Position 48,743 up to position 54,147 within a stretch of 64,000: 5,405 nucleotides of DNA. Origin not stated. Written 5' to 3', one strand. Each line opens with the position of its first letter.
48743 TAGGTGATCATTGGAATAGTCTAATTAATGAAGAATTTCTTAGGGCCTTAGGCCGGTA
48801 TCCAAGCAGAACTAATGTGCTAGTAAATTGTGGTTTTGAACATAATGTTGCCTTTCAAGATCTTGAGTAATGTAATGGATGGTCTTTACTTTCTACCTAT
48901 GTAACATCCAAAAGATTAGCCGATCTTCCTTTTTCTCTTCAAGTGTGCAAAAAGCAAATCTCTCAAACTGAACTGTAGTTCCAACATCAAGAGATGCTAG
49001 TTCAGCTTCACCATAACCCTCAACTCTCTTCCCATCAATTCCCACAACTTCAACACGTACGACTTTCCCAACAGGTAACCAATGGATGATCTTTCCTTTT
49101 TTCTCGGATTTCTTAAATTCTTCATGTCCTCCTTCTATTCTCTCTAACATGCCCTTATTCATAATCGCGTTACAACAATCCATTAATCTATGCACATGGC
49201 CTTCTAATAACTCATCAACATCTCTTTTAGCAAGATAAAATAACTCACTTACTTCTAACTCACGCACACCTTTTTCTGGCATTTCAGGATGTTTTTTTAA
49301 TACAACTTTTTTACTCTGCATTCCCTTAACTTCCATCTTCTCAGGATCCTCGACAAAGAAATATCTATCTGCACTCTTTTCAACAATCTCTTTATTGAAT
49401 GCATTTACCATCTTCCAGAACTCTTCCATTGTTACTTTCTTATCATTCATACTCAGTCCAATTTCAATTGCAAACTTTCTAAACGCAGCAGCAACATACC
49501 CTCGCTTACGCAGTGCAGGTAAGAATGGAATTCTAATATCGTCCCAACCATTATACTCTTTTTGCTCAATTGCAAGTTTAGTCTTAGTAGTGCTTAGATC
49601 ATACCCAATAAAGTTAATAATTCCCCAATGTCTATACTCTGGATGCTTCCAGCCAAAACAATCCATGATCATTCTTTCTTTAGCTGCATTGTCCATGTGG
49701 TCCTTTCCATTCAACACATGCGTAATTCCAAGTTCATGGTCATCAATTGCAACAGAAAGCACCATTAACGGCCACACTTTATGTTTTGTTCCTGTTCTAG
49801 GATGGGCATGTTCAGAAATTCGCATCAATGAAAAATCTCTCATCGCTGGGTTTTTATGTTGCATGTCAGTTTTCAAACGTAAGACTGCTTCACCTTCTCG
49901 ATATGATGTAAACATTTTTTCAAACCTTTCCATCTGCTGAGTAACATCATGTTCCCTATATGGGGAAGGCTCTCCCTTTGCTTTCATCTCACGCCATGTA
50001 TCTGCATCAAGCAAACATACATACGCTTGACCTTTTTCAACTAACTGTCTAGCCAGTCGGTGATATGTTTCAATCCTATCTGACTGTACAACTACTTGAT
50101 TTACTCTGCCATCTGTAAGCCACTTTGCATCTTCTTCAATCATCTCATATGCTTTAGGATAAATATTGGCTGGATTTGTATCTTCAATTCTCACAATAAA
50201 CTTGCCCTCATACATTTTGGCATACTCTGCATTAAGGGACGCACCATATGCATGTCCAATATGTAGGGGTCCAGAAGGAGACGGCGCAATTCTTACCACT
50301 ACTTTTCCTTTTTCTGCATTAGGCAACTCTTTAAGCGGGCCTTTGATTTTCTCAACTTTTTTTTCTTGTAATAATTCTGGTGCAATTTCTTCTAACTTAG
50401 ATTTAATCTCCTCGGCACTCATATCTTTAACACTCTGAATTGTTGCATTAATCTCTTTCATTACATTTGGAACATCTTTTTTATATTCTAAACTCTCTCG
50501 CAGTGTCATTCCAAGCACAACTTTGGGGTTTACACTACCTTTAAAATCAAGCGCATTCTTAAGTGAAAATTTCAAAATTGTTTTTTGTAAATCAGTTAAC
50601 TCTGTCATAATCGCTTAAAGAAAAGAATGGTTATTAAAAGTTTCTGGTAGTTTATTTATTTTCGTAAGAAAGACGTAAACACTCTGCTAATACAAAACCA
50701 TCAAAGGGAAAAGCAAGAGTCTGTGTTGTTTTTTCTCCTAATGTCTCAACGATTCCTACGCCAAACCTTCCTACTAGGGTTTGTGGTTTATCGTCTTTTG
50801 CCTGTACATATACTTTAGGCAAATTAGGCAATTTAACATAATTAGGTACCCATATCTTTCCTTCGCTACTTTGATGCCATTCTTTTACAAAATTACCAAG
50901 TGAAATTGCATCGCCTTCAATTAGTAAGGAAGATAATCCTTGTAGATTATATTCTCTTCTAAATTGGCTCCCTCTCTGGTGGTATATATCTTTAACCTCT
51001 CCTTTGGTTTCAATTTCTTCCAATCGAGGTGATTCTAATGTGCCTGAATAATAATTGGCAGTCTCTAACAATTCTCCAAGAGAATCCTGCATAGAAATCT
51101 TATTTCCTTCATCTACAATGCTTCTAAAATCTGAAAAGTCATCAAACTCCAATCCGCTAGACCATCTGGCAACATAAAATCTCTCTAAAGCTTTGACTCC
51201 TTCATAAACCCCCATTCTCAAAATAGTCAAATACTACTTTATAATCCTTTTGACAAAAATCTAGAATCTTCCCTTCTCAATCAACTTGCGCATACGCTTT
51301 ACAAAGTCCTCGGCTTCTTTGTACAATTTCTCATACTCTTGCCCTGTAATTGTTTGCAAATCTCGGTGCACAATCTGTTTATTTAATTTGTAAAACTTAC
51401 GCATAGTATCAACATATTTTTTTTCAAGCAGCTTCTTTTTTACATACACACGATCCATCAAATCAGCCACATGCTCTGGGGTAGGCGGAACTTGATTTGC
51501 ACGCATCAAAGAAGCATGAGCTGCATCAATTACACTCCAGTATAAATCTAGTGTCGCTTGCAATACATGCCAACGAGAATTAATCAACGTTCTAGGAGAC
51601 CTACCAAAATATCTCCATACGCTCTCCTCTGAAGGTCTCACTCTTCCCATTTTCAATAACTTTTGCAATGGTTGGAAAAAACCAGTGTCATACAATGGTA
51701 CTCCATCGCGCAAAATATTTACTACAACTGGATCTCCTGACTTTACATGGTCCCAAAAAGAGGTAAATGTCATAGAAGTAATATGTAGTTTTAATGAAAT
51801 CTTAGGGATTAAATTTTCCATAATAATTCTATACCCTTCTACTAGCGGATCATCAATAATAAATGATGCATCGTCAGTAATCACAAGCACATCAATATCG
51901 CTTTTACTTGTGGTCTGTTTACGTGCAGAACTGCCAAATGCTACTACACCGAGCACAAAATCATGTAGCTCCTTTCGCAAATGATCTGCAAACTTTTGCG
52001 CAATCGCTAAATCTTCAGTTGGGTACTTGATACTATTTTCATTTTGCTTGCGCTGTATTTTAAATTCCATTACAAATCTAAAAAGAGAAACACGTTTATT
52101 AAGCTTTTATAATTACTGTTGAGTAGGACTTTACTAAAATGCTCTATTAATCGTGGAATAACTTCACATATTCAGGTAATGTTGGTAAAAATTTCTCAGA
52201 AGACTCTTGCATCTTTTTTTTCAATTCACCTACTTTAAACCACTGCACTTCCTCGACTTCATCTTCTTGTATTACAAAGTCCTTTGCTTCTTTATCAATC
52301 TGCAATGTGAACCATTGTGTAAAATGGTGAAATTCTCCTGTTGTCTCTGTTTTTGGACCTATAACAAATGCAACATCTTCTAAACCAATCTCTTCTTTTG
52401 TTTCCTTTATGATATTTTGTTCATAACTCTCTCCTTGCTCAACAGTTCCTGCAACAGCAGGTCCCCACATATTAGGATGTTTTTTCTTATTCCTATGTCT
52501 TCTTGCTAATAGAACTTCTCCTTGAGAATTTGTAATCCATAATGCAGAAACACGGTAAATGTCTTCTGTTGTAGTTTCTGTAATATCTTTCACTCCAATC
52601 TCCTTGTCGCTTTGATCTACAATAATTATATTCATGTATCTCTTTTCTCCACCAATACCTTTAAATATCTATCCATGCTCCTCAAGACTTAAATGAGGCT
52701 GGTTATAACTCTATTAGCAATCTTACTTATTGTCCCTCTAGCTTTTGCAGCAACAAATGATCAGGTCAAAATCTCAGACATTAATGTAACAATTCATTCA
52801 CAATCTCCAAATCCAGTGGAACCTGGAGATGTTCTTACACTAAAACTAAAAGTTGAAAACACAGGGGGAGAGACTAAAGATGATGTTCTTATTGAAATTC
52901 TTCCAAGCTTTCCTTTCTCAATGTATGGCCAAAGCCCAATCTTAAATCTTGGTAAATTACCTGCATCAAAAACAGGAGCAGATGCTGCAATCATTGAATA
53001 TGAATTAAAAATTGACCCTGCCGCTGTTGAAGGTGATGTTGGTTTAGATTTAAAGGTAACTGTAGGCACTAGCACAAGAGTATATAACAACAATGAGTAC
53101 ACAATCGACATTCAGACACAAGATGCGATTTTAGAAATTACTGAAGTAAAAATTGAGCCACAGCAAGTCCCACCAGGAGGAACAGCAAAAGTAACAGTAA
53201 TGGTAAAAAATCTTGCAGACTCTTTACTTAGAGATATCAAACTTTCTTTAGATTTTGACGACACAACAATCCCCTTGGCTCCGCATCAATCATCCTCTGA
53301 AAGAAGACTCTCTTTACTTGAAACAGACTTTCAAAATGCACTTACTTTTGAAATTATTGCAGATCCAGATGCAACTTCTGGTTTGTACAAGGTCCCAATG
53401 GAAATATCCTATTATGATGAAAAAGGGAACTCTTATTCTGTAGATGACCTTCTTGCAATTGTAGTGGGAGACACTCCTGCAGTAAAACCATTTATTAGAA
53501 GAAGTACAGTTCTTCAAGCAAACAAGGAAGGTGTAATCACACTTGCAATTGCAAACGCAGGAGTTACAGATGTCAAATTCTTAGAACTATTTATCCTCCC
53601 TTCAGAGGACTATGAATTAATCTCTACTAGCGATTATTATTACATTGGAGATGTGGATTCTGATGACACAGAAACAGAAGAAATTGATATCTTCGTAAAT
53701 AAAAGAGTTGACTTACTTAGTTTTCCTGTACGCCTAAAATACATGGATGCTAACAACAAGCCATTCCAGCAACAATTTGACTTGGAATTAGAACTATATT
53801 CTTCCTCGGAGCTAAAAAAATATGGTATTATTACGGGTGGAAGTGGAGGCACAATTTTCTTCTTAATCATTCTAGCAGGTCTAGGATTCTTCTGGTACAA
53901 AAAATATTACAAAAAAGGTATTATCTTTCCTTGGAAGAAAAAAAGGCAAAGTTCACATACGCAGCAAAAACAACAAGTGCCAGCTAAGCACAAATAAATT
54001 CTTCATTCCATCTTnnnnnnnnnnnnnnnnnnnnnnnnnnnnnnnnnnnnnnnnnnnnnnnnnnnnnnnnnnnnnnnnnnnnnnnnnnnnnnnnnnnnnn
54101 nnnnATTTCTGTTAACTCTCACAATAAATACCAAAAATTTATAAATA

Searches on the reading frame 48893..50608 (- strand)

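Call 10: search_protein_families(library=pfam, proteins=[window:48893-50608:-], max_evalue=0.01)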
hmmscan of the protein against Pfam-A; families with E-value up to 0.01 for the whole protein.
window:48893-50608:- (571 aa): 3 families
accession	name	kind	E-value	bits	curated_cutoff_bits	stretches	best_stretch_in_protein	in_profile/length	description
PF00749.27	tRNA-synt_1c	-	1.3e-65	221.8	23.4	1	102-407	1-310/314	tRNA synthetases class I (E and Q), catalytic domain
PF03950.23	tRNA-synt_1c_C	-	7.3e-15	55.4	23.9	1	413-486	1-76/91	tRNA synthetases class I (E and Q), anti-codon binding domain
PF20974.2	tRNA-synt_1c_C2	-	2.1e-05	25.5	23.9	1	507-555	1-67/69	tRNA synthetases class I (E and Q), anti-codon binding domain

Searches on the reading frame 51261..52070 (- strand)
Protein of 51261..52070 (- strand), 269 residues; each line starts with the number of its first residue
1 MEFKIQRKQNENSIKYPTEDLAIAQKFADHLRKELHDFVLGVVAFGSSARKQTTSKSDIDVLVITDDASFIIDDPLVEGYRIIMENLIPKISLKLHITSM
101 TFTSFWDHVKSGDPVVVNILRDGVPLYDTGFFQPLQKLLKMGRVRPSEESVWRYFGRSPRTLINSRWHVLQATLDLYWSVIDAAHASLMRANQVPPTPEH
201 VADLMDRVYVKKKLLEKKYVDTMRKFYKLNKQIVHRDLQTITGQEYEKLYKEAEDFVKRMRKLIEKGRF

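Call 10: search_protein_families(library=pfam, proteins=[window:51261-52070:-], max_evalue=0.01)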
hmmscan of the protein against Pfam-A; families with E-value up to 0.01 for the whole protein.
window:51261-52070:- (269 aa): 3 families
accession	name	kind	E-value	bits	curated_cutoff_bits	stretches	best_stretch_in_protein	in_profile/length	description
PF01909.29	NTP_transf_2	-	2.5e-07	31.4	21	1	32-71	9-46/93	Nucleotidyltransferase domain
PF18765.7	Polbeta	-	1.7e-05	25.3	26.9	1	37-71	11-43/93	Polymerase beta, Nucleotidyltransferase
PF22600.2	MTPAP-like_central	-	0.0049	17.4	27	1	23-69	25-69/139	Poly(A) RNA polymerase, mitochondrial-like, central palm domain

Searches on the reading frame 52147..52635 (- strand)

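Call 10: search_protein_families(library=pfam, proteins=[window:52147-52635:-], max_evalue=0.01)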
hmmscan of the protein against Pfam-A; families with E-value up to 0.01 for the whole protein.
window:52147-52635:- (162 aa): 2 families
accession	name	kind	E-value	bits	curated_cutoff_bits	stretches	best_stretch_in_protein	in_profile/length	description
PF00293.34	NUDIX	-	1.3e-21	77.5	21.1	1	29-152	6-133/134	NUDIX domain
PF14815.12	NUDIX_4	-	4.6e-05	23.6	35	1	31-140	2-100/113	NUDIX domain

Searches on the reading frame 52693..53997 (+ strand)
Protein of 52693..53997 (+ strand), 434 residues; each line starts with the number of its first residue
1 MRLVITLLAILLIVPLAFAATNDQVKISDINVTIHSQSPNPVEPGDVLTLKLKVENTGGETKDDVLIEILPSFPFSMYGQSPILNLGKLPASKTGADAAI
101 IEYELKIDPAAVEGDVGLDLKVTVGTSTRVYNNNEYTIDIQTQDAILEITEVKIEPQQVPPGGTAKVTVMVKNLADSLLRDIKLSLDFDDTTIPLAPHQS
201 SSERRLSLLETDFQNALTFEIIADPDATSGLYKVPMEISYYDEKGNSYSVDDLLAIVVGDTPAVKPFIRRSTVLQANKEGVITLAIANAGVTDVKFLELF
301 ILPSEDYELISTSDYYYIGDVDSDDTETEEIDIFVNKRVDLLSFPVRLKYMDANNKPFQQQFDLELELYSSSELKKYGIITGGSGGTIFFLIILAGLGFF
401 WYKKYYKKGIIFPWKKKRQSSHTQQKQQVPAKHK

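Call 10: search_protein_families(library=pfam, proteins=[window:52693-53997:+], max_evalue=0.01)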
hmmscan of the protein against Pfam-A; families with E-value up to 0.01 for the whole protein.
window:52693-53997:+ (434 aa): 4 families
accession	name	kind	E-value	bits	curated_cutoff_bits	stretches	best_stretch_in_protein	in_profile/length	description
PF07705.17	CARDB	-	0.0013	19.3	22.7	0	35-65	8-38/101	CARDB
PF23619.1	Ig_VWA7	-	0.0022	18.6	27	0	32-77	2-47/104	VWA7 Ig-like domain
PF10633.15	NPCBM_assoc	-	0.0029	18.2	24.4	0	161-240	3-77/78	NPCBM-associated, NEW3 domain of alpha-galactosidase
PF00963.24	Cohesin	-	0.0091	16.6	24.1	0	151-191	2-42/139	Cohesin domain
